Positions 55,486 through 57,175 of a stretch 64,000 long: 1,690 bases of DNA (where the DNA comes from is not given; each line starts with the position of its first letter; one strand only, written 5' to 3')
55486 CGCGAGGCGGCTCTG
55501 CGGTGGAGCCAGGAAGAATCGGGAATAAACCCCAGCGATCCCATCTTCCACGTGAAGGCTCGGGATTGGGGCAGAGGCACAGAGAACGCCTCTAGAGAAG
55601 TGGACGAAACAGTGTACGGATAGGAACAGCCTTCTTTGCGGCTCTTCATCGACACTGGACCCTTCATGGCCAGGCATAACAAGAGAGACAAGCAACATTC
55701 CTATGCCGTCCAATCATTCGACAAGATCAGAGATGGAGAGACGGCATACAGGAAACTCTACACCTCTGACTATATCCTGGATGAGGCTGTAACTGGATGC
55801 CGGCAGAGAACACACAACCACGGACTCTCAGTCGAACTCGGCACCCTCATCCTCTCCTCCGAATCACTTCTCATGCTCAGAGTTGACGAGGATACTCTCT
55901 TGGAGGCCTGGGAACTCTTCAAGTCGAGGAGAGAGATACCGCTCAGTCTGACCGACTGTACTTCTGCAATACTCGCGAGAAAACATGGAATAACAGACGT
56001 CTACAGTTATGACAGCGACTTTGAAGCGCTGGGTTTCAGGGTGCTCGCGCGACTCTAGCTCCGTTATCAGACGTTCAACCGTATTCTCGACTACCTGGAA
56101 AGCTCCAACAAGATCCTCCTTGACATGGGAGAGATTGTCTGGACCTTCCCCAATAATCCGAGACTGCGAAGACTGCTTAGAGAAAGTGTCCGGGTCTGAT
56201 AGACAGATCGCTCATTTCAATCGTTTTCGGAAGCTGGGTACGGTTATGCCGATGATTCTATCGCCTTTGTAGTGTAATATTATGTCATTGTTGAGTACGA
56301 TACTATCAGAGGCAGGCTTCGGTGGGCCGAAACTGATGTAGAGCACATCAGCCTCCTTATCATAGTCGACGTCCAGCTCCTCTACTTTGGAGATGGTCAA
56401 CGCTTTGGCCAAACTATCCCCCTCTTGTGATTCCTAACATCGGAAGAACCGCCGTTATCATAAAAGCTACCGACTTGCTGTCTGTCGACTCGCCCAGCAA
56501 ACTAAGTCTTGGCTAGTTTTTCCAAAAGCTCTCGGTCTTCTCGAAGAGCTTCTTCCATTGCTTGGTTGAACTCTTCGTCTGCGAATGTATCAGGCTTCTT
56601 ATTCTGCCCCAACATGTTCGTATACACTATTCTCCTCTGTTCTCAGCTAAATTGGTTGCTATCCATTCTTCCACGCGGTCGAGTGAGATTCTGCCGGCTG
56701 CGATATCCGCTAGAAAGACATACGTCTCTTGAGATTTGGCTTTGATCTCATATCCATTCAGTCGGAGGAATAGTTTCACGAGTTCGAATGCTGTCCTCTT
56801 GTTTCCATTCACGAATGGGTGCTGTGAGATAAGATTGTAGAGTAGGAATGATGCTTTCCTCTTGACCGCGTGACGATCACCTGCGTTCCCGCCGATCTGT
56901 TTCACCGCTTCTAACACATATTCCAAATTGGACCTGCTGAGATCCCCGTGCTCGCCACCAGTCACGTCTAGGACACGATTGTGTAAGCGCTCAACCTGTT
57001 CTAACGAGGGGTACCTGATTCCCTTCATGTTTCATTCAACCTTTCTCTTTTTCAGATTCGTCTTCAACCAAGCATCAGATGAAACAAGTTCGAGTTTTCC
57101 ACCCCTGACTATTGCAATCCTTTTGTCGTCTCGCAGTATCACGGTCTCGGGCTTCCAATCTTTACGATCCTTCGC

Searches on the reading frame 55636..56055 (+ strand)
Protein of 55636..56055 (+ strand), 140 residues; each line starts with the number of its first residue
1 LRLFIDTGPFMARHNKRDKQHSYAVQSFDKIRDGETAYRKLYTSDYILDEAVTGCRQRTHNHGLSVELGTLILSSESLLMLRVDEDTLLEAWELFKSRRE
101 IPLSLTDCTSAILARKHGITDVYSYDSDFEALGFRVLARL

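Call 72: search_protein_families(library=pfam, max_evalue=0.01, proteins=[window:55636-56055:+])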
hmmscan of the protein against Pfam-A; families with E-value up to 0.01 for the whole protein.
window:55636-56055:+ (140 aa): 1 family
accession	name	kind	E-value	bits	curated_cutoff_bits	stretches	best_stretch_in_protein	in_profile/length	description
PF01850.27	PIN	-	1.6e-11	45.3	23.6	1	4-133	2-118/120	PIN domain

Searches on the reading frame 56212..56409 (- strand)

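Call 72: search_protein_families(library=pfam, max_evalue=0.01, proteins=[window:56212-56409:-])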
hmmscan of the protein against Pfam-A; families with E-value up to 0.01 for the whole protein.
window:56212-56409:- (65 aa): 1 family
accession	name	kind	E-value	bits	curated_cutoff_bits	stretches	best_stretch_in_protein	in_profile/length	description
PF10049.14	DUF2283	-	5.4e-12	46.1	23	1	14-57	2-45/49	Protein of unknown function (DUF2283)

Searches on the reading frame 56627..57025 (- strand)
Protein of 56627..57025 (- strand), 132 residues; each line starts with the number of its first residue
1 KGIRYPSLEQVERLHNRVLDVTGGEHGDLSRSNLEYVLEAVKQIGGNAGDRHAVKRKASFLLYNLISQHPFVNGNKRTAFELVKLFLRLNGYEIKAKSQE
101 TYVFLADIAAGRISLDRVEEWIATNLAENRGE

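Call 72: search_protein_families(library=pfam, max_evalue=0.01, proteins=[window:56627-57025:-])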
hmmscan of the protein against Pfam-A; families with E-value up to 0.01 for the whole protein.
window:56627-57025:- (132 aa): 1 family
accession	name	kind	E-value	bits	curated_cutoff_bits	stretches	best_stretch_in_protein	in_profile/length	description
PF02661.23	Fic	-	8.5e-12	46.2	24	1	7-87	3-93/93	Fic/DOC family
